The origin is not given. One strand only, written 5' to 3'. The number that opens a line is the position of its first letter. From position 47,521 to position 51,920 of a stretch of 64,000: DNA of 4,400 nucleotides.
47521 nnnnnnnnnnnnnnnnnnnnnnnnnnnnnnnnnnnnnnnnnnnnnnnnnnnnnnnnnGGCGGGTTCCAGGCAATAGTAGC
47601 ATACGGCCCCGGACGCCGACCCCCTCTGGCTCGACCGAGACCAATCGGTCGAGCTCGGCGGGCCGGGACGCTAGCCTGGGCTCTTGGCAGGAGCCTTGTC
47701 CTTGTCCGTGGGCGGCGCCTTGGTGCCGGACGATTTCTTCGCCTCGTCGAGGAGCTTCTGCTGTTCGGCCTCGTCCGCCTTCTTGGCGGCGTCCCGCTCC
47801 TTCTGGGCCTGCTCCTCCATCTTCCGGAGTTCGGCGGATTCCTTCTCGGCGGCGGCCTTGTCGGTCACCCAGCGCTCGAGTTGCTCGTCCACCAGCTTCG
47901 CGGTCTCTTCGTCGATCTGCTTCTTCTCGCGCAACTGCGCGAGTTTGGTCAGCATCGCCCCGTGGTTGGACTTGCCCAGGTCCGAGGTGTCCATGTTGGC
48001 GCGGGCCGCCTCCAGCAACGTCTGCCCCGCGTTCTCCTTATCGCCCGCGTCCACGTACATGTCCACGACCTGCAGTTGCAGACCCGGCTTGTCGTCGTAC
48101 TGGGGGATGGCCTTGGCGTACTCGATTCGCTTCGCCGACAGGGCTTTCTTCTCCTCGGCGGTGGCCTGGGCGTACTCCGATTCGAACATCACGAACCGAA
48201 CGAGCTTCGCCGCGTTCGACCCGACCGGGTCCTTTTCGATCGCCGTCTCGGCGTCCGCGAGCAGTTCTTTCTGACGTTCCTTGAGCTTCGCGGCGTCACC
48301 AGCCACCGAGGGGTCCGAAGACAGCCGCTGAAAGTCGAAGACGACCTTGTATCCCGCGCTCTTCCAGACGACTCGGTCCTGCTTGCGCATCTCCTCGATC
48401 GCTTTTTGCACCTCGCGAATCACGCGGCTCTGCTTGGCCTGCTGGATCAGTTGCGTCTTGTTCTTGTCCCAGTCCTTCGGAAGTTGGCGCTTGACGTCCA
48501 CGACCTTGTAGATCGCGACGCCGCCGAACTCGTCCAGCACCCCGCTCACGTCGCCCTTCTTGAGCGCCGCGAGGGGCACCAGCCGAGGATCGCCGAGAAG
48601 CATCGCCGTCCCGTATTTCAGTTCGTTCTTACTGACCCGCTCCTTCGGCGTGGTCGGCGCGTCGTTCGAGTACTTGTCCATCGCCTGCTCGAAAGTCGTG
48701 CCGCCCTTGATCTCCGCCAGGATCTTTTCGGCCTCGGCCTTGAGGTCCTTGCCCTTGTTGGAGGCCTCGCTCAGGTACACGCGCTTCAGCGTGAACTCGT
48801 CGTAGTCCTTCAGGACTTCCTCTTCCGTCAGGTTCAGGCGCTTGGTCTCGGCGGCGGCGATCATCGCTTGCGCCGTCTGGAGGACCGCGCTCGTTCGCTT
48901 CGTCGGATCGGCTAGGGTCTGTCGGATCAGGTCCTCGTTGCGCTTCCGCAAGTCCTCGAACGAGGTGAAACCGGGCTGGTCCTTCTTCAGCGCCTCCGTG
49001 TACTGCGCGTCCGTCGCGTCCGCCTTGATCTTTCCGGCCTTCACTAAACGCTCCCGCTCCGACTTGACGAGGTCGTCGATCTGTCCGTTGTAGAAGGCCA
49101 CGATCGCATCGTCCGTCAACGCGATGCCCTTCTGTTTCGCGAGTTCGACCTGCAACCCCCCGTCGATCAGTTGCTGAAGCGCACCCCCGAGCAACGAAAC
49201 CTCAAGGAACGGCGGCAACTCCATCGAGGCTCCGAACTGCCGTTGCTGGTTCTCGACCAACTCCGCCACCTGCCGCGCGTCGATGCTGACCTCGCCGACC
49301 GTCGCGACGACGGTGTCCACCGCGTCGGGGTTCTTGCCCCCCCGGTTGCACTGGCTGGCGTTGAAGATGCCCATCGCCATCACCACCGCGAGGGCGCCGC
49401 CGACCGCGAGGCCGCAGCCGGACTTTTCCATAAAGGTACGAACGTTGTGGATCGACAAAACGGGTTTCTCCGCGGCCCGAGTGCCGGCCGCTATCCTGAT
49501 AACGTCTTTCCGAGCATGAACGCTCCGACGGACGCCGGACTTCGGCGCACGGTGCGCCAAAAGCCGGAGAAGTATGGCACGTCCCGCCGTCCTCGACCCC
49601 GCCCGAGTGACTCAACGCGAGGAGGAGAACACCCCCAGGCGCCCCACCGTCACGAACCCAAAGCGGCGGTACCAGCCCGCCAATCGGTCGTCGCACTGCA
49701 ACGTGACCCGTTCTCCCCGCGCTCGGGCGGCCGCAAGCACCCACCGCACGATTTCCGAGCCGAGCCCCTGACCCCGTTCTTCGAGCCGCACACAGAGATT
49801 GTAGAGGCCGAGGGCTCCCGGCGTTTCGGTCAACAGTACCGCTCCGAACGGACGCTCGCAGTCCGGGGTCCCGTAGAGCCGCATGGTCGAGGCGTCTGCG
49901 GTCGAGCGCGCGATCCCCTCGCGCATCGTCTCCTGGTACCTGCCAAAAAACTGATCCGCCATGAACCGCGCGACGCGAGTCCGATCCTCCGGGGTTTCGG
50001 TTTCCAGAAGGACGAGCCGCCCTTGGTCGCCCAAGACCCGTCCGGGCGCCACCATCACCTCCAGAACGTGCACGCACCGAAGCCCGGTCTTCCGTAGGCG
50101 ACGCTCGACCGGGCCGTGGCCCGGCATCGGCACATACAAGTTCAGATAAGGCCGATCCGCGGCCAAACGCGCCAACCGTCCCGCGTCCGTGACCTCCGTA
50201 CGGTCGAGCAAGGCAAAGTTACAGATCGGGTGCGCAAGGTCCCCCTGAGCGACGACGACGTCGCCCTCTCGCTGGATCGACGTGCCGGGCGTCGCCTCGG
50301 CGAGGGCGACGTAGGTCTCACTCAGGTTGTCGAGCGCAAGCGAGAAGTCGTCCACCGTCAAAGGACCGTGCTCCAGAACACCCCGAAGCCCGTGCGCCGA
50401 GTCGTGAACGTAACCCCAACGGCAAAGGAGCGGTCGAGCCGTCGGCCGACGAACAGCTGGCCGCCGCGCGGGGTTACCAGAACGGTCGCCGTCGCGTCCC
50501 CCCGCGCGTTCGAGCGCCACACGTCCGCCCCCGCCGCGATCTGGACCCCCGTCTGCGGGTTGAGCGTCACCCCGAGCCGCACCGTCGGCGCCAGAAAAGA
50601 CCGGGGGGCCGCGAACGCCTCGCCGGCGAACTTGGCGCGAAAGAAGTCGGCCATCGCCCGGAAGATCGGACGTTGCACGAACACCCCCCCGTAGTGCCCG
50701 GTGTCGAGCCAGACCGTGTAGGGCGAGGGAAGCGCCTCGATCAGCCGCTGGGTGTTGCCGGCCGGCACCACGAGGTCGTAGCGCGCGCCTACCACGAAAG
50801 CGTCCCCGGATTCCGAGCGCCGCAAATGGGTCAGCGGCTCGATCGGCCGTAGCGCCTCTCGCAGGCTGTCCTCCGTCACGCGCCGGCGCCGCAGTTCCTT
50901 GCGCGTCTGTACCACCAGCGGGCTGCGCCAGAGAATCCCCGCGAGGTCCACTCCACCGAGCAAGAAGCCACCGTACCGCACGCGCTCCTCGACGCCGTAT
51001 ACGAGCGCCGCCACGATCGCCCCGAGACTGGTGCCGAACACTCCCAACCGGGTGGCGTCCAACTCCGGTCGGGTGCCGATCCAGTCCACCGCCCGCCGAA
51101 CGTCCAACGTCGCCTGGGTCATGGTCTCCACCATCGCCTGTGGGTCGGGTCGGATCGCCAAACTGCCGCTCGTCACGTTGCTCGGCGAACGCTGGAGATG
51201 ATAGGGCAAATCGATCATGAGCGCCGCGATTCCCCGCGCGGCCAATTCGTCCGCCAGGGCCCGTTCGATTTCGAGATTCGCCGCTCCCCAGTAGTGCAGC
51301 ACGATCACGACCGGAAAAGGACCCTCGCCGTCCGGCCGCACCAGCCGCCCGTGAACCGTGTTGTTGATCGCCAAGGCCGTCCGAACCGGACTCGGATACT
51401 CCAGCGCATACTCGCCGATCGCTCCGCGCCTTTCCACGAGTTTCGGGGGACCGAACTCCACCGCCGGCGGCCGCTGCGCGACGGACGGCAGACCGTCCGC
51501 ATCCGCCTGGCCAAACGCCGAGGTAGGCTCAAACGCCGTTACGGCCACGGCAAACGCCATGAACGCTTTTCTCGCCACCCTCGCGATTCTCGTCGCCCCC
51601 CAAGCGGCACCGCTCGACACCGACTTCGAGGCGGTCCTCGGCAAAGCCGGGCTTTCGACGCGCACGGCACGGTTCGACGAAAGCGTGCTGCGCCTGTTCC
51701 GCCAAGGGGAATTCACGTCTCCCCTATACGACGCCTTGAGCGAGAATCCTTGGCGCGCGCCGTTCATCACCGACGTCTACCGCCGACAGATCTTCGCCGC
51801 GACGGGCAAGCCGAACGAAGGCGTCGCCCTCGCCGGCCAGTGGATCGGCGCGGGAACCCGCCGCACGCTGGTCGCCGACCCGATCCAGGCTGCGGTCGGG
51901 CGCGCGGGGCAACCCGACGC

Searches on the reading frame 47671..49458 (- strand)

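Call 17: search_protein_families(library=pfam, proteins=[window:47671-49458:-])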
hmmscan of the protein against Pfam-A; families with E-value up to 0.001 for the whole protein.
window:47671-49458:- (595 aa): 3 families
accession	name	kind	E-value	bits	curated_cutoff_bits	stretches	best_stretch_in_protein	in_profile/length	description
PF13624.11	SurA_N_3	-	8.7e-07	29.3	27.2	1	21-120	19-114/162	SurA-like N-terminal domain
PF13623.11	SurA_N_2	-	0.00011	22.5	28.5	1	22-128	19-122/145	SurA-like N-terminal domain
PF00639.27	Rotamase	-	0.00064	21.1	21.7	1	232-320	11-96/97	PPIC-type PPIASE domain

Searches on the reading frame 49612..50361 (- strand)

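Call 18: search_protein_families(library=pfam, proteins=[window:49612-50361:-])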
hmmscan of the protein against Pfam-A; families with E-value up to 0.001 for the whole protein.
window:49612-50361:- (249 aa): 4 families
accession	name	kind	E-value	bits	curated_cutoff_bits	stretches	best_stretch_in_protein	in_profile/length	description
PF13508.13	Acetyltransf_7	-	3.1e-08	34.3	27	1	173-237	16-83/84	Acetyltransferase (GNAT) domain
PF13673.13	Acetyltransf_10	-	1.5e-07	31.9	23.6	1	149-241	21-112/128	Acetyltransferase (GNAT) domain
PF00583.31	Acetyltransf_1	-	4e-07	30.8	20.7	1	161-236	34-116/116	Acetyltransferase (GNAT) family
PF14542.12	Acetyltransf_CG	-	7.6e-05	23.2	30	1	187-223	28-64/80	GCN5-related N-acetyl-transferase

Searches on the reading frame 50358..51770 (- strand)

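Call 43: search_protein_families(library=pfam, proteins=[window:50358-51770:-])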
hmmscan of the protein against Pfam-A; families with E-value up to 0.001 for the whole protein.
window:50358-51770:- (470 aa): 3 families
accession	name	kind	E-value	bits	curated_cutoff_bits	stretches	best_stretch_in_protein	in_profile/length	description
PF09752.15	ABHD18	-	2.7e-07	30.5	21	0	154-259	94-194/351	Alpha/beta hydrolase domain containing 18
PF01738.24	DLH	-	6.5e-06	26.3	21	1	140-258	2-115/217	Dienelactone hydrolase family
PF00561.26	Abhydrolase_1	-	1.4e-05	25.3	25.8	0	153-260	1-89/245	alpha/beta hydrolase fold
